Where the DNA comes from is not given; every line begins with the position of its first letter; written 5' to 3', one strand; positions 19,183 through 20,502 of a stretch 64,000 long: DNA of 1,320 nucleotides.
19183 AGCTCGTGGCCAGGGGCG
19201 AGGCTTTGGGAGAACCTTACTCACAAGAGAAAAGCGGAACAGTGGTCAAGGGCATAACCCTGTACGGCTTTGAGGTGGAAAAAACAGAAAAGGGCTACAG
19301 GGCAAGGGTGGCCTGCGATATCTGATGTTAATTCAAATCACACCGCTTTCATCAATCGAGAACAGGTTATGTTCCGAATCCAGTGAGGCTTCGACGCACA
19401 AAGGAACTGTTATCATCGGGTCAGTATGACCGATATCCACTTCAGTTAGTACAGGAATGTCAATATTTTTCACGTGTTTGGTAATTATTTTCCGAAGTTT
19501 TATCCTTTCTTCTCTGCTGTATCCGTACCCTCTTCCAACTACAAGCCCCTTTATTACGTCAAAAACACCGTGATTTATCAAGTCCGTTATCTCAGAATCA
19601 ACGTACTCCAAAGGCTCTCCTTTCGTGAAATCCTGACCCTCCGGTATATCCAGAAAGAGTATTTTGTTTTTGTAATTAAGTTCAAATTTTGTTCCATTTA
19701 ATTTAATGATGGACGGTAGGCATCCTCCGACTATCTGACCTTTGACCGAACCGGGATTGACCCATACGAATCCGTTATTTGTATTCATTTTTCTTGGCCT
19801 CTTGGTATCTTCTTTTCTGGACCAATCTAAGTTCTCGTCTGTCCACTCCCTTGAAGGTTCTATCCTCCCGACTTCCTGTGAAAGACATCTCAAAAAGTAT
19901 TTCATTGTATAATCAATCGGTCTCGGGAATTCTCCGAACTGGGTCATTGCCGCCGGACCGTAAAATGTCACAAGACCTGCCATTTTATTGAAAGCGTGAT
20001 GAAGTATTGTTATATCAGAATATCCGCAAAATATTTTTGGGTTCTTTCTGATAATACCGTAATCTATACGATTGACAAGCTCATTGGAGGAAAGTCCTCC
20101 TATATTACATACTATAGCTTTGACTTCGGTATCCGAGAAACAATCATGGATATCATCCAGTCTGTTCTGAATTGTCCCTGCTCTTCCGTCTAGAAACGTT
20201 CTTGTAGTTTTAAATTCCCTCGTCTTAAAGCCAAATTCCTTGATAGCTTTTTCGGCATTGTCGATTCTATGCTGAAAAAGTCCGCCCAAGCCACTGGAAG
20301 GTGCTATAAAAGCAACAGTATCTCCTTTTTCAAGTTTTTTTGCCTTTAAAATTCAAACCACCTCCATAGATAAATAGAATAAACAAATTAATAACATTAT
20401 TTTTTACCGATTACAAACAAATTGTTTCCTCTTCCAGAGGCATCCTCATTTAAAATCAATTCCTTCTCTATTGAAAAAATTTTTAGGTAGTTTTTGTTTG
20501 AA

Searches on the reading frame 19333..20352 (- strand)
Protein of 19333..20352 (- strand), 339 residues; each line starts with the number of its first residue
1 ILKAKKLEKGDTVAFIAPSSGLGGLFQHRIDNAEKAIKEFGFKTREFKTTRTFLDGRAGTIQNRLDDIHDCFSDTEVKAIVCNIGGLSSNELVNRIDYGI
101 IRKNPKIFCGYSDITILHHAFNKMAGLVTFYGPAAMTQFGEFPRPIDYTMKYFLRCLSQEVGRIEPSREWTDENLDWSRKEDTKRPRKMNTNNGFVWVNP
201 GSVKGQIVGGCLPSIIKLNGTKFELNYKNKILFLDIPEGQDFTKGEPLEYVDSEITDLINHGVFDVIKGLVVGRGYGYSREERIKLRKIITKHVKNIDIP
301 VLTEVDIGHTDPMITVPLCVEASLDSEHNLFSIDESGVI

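Call 35: search_protein_families(library=pfam, proteins=[window:19333-20352:-], max_evalue=0.001)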
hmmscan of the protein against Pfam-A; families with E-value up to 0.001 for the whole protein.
window:19333-20352:- (339 aa): 2 families
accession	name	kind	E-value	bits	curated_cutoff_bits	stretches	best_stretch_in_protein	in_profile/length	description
PF02016.21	Peptidase_S66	-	2.3e-33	115.3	25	1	13-132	1-121/121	LD-carboxypeptidase N-terminal domain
PF17676.7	Peptidase_S66C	-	9.6e-23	81.5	23.7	1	204-324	1-120/120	LD-carboxypeptidase C-terminal domain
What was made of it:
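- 19333..20352 (-): LD-carboxypeptidase (Peptidase_S66) gene of 339 codons. It is the second gene in the window with ATT in place of the initiator ATG (ATT = 20352-20350). Position 1 of the Pfam S66 N-domain profile falls at residue 13 (call 35).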

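Call 42: find_homologous_proteins(query=window:19333-20352:-, max_evalue=1e-20)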
Query window:19333-20352:- (339 aa): 3233 proteins with E <= 1e-20 among 4773 candidates; the best 120 are listed.
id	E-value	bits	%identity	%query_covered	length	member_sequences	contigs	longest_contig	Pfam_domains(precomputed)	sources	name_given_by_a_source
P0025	2.5e-216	736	100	94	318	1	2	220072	PF17676.8,PF02016.22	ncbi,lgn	-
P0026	2.2e-151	522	65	100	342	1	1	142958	PF17676.8,PF02016.22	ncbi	-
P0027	5.0e-148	511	64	100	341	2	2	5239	PF17676.8,PF02016.22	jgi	-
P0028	2.2e-147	509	64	100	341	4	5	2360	PF17676.8,PF02016.22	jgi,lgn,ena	-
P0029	1.4e-145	503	62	100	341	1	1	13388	PF17676.8,PF02016.22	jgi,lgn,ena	-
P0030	3.1e-145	502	63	100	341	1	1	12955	PF17676.8,PF02016.22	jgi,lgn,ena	-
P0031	3.4e-145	502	64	96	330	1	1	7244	PF17676.8,PF02016.22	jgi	jgi:muramoyltetrapeptide carboxypeptidase LdcA involved in peptidoglycan recycling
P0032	8.0e-144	497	62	100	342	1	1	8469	PF17676.8,PF02016.22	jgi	-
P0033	1.4e-142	493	61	100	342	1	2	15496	PF17676.8,PF02016.22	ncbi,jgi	jgi:muramoyltetrapeptide carboxypeptidase LdcA involved in peptidoglycan recycling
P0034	8.4e-142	491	62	100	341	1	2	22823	PF17676.8,PF02016.22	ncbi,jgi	-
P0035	4.8e-136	472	59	100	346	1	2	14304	PF17676.8,PF02016.22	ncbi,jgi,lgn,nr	ncbi:LD-carboxypeptidase [Candidatus Woesearchaeota archaeon]|nr:LD-carboxypeptidase [Candidatus Woe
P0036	7.7e-136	471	56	100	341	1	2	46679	PF17676.8,PF02016.22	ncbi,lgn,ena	-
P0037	2.2e-134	466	59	100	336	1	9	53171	PF17676.8,PF02016.22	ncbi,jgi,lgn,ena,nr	ncbi:LD-carboxypeptidase [Candidatus Woesearchaeota archaeon CG11_big_fil_rev_8_21_14_0_20_43_8]|nr:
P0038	2.7e-134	466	59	100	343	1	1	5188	PF17676.8,PF02016.22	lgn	-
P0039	4.2e-132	459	56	99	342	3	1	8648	PF17676.8,PF02016.22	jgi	jgi:muramoyltetrapeptide carboxypeptidase LdcA involved in peptidoglycan recycling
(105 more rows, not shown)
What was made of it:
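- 19333..20352 (-): The public gene call recorded for this protein (P0025, 318 aa; sources NCBI and Logan) starts at the internal TTG and is truncated (call 42).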

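Call 64: find_encoding_contigs(protein=P0025, flank=1000, max_places=2)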
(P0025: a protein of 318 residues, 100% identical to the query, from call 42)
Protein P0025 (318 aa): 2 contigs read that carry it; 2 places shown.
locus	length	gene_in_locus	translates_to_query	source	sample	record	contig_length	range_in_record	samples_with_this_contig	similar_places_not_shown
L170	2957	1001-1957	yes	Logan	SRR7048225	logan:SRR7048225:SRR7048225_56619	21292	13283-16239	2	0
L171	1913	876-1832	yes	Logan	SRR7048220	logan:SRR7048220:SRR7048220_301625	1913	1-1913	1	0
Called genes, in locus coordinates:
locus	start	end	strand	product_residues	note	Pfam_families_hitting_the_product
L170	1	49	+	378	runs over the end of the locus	PF00152:tRNA-synt_2, PF01409:tRNA-synt_2d (faint)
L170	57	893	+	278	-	PF01209:Ubie_methyltran, PF13489:Methyltransf_23, PF13847:Methyltransf_31, PF08241:Methyltransf_11, PF08242:Methyltransf_12, PF13649:Methyltransf_25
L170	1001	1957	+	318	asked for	PF02016:Peptidase_S66, PF17676:Peptidase_S66C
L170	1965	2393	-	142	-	PF01951:Archease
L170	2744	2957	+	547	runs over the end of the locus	PF00437:T2SSE, PF27713:UCP018868 (weak), PF23989:PilB3_C (weak)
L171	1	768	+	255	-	?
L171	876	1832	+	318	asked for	PF02016:Peptidase_S66, PF17676:Peptidase_S66C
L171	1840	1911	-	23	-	?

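Call 68: list_cluster_members(proteins=[P0025])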
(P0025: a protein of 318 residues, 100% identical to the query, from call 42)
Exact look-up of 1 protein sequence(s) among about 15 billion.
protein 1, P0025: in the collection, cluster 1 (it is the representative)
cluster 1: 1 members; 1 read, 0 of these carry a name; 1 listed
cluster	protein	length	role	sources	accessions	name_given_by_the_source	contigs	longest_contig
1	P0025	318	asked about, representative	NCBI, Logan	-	-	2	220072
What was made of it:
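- Tried and rejected: The organism name could not be recovered from the cluster look-up (call 68).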

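Call 81: search_protein_families(library=ncbifam, proteins=[window:19333-20352:-], max_evalue=0.001)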
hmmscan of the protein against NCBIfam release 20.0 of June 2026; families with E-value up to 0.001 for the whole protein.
window:19333-20352:- (339 aa): 1 family
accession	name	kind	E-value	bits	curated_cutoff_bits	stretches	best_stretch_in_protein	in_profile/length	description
NF008424.0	PRK11253.1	equivalog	6.5e-25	87.8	378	1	12-336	6-301/308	muramoyltetrapeptide carboxypeptidase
